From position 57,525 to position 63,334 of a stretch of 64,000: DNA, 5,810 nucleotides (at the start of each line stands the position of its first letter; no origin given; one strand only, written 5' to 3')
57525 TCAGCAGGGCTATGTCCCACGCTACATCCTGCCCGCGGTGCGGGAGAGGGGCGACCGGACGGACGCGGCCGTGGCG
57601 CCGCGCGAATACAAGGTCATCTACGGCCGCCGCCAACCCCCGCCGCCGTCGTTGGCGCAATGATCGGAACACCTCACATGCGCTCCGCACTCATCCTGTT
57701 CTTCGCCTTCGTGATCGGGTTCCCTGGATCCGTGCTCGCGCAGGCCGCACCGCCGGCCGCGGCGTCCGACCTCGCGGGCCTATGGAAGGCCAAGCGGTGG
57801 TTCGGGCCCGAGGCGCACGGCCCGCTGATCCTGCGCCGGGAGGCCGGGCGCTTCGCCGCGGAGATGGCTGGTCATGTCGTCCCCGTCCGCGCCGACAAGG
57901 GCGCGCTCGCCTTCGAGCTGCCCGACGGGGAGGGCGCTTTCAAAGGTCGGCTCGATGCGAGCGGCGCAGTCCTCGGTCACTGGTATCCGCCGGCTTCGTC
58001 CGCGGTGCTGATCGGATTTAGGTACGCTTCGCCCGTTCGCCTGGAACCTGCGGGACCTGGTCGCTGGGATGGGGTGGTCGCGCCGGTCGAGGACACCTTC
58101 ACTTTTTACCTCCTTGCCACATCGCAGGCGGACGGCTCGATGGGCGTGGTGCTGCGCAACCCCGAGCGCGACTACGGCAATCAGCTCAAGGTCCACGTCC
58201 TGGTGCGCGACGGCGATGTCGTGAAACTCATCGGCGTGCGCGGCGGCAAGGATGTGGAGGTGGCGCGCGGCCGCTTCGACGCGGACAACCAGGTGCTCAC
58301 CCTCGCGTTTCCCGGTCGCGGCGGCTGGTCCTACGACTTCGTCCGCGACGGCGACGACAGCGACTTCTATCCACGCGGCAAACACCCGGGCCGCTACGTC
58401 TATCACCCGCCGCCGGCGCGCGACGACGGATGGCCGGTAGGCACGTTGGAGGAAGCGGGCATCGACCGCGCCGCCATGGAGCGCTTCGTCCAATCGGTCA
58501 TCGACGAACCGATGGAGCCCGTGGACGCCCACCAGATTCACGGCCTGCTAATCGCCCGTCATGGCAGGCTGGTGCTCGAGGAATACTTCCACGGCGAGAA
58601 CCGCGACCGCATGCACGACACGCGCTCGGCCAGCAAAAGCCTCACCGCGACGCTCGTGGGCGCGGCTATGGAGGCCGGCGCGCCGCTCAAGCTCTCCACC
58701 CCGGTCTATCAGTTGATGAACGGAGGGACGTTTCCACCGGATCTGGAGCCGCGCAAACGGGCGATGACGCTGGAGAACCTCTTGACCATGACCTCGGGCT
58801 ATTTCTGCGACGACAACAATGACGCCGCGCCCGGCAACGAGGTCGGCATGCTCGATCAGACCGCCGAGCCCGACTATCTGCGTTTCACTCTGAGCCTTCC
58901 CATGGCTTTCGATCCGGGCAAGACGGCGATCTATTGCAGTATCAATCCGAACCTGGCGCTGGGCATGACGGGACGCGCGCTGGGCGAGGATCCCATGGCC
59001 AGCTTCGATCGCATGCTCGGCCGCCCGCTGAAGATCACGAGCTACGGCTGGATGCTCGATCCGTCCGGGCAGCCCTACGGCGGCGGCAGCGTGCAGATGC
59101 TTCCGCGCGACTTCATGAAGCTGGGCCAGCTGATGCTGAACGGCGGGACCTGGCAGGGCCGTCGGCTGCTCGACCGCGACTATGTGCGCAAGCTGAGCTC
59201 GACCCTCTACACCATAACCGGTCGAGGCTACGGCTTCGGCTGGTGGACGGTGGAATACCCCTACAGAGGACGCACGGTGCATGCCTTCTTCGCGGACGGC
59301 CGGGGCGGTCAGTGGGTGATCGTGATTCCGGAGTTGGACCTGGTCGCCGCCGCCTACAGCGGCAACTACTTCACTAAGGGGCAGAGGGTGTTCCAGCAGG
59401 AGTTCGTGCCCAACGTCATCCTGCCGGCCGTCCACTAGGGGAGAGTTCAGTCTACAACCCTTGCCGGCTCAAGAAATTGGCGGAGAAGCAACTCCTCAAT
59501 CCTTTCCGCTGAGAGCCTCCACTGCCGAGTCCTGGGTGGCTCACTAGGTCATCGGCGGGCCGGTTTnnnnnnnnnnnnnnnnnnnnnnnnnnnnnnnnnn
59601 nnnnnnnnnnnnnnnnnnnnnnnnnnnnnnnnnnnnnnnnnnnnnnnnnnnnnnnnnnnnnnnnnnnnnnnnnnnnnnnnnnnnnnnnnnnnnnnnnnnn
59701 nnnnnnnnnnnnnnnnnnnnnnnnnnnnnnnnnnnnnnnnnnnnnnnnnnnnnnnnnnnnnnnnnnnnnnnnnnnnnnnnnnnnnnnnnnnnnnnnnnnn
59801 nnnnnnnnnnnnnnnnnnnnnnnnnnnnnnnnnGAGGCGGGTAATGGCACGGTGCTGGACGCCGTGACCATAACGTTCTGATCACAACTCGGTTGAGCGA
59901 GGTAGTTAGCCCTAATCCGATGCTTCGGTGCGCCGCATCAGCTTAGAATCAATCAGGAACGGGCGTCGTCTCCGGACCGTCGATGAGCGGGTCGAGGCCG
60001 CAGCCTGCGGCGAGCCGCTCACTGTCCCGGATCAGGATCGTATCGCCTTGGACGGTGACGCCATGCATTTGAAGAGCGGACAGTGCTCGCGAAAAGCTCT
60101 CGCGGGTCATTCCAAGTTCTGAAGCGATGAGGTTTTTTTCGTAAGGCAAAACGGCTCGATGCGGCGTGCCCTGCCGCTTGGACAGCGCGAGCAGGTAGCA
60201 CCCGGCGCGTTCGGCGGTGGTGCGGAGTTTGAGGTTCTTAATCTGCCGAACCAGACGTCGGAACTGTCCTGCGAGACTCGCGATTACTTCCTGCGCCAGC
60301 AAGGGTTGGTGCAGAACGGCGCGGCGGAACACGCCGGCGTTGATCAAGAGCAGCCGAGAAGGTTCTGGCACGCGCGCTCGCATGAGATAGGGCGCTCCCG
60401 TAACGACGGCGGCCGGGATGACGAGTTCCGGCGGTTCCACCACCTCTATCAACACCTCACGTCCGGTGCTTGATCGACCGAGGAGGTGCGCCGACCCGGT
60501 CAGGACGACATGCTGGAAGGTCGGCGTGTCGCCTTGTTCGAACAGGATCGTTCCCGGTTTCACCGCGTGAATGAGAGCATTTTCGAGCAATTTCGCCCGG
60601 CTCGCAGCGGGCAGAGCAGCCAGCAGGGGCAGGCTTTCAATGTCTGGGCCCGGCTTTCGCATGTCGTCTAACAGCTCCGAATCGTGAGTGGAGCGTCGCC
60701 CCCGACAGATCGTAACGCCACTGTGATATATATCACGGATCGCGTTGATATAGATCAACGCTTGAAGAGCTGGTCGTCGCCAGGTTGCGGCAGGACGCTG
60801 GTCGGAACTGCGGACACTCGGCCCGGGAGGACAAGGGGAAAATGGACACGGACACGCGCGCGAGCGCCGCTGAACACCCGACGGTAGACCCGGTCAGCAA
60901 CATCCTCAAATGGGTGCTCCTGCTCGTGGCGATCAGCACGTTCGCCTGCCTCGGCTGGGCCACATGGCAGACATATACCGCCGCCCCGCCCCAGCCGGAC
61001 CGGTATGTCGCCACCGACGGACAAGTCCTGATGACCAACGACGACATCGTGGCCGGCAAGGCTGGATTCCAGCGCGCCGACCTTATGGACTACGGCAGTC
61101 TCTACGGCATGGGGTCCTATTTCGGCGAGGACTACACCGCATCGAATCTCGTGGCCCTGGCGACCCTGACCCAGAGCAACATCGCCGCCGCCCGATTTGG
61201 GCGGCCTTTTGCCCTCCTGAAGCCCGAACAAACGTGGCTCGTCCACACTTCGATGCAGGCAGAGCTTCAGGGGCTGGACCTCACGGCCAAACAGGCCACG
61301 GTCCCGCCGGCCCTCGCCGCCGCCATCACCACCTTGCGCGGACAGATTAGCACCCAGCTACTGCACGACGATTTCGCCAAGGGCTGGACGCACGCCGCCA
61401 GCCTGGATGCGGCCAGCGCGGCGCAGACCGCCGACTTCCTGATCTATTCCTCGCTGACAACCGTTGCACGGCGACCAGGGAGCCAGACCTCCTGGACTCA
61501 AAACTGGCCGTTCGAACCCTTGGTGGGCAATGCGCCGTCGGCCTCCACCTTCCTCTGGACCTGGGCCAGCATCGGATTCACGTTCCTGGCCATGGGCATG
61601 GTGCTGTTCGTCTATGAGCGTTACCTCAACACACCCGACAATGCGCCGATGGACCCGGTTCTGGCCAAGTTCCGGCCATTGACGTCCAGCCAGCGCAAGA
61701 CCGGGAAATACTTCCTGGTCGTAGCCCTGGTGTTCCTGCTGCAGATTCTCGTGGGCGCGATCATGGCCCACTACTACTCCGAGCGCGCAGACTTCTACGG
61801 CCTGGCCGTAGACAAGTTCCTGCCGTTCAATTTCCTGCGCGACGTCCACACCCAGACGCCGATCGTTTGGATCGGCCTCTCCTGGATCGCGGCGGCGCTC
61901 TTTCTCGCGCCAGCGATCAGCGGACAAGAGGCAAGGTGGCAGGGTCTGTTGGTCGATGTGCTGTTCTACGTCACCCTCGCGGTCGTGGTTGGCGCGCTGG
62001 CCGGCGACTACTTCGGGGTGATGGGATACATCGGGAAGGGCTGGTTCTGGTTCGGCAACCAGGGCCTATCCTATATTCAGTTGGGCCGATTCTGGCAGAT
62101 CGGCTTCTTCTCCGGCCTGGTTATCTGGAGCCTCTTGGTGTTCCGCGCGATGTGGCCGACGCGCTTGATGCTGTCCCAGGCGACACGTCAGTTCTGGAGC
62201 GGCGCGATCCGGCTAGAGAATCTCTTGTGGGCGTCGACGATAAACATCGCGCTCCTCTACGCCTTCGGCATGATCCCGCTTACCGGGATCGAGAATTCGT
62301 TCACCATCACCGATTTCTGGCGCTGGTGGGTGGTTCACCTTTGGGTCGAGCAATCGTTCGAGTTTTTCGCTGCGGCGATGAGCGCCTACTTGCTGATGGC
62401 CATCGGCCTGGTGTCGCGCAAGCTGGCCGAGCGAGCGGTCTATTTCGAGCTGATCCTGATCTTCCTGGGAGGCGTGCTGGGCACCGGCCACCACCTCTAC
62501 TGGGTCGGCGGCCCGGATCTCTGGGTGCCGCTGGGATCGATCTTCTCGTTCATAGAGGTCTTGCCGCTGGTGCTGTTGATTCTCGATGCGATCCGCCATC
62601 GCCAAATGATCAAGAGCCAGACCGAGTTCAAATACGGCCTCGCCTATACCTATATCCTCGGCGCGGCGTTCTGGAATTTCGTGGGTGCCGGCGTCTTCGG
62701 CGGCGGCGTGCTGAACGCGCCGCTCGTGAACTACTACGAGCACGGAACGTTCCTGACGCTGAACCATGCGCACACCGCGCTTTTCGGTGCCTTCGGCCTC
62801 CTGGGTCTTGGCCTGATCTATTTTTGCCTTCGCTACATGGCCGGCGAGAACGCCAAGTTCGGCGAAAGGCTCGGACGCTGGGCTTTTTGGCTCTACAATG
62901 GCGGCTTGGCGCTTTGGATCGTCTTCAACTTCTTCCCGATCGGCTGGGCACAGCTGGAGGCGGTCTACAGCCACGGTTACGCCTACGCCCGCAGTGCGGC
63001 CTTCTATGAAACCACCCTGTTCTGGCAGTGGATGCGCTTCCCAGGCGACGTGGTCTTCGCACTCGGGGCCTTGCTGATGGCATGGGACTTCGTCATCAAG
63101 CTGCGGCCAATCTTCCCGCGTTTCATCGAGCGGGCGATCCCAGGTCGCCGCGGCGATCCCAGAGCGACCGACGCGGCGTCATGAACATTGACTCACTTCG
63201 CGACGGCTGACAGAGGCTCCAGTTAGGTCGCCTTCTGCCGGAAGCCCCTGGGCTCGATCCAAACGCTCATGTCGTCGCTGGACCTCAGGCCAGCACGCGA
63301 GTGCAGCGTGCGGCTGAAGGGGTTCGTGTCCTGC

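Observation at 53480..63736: Three same-orientation copies of a small XRE-like gene module bracket two unrelated accessory cassettes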

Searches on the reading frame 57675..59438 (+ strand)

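Call 8: search_protein_families(library=pfam, proteins=[window:57675-59438:+], max_evalue=0.01)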
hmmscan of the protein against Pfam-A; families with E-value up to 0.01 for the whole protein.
window:57675-59438:+ (587 aa): 1 family
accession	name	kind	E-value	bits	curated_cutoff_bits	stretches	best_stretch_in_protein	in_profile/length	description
PF00144.29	Beta-lactamase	-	5.5e-27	95.2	27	1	280-562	9-308/329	Beta-lactamase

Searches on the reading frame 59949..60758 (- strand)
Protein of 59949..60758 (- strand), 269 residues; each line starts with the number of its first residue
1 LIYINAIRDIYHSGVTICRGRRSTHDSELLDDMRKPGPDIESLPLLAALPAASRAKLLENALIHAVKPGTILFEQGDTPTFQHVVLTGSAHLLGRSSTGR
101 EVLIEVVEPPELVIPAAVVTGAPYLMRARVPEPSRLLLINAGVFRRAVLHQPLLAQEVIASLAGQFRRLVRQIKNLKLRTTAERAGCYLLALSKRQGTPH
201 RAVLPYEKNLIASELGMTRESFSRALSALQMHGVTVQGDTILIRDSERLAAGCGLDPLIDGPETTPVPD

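Call 8: search_protein_families(library=pfam, proteins=[window:59949-60758:-], max_evalue=0.01)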
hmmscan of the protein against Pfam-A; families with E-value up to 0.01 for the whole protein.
window:59949-60758:- (269 aa): 2 families
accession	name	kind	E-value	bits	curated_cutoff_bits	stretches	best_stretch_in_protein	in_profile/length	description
PF13545.12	HTH_Crp_2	-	5.5e-12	45.9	27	1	187-250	5-68/70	Crp-like helix-turn-helix domain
PF00027.35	cNMP_binding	-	5.5e-12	45.9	27.5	1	65-148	3-86/89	Cyclic nucleotide-binding domain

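Call 91: find_encoding_contigs(protein=window:59949-60662:-, flank=10000, max_places=2)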
Protein window:59949-60662:- (237 aa): no gene with exactly this product is on record in the collection.

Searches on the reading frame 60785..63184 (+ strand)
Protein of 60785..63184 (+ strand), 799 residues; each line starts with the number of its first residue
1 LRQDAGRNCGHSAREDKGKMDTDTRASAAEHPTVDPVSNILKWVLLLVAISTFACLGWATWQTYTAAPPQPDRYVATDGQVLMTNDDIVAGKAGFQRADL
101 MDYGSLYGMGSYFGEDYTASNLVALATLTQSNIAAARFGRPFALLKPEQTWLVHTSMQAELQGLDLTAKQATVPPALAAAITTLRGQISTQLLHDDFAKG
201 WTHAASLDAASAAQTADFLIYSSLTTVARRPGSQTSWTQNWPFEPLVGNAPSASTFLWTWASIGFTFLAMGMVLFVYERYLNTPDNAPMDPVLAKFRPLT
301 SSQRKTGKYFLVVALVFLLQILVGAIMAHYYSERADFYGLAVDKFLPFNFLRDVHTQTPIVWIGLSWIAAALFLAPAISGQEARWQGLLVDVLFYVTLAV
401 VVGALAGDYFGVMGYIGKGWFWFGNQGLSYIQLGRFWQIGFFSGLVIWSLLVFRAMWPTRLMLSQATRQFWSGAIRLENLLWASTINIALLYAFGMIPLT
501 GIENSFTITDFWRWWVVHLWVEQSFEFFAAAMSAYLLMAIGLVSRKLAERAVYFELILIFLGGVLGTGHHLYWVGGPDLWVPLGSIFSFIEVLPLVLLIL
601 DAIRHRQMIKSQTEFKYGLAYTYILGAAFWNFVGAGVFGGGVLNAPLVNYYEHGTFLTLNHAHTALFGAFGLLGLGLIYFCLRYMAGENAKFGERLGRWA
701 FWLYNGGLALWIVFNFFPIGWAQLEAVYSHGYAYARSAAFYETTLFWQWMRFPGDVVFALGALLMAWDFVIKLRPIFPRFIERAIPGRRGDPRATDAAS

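Call 8: search_protein_families(library=pfam, proteins=[window:60785-63184:+], max_evalue=0.01)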
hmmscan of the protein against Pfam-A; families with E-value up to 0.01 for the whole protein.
window:60785-63184:+ (799 aa): 2 families
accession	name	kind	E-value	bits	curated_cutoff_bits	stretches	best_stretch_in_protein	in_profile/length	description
PF00115.25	COX1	-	8.7e-55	186.8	34.8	1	307-757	4-436/436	Cytochrome C and Quinol oxidase polypeptide I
PF22085.1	NorB_cytochrome_c-like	-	1.6e-36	126.7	29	1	71-242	1-180/181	Nitric oxide reductase subunit B, cytochrome c-like domain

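Call 89: list_cluster_members(proteins=[window:60842-63184:+, window:60785-63184:+, window:53876-54310:+, window:55789-57663:+, window:57675-59438:+, window:59949-60662:-, window:59949-60758:-, window:59567-59833:+, window:53480-53773:+, window:63423-63788:-])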
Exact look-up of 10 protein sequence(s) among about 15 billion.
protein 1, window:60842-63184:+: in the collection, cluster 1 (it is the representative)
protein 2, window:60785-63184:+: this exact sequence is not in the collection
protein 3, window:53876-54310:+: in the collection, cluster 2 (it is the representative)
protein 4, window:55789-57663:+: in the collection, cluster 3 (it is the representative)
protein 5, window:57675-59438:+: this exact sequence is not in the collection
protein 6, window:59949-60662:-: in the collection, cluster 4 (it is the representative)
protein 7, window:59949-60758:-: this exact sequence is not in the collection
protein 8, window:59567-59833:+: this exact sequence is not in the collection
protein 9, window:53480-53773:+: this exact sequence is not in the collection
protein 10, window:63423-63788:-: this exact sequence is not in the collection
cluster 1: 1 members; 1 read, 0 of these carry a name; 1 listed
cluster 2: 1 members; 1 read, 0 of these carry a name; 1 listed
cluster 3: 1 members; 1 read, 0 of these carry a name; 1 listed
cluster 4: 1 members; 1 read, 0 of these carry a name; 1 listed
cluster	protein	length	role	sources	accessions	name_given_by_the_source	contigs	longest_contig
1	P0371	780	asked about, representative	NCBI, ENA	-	-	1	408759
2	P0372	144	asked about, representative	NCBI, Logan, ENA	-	-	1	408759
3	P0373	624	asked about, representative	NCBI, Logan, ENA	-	-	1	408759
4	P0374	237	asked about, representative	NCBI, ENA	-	-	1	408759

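Call 90: find_encoding_contigs(protein=window:60842-63184:+, flank=10000, max_places=2)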
Protein window:60842-63184:+ (780 aa): no gene with exactly this product is on record in the collection.
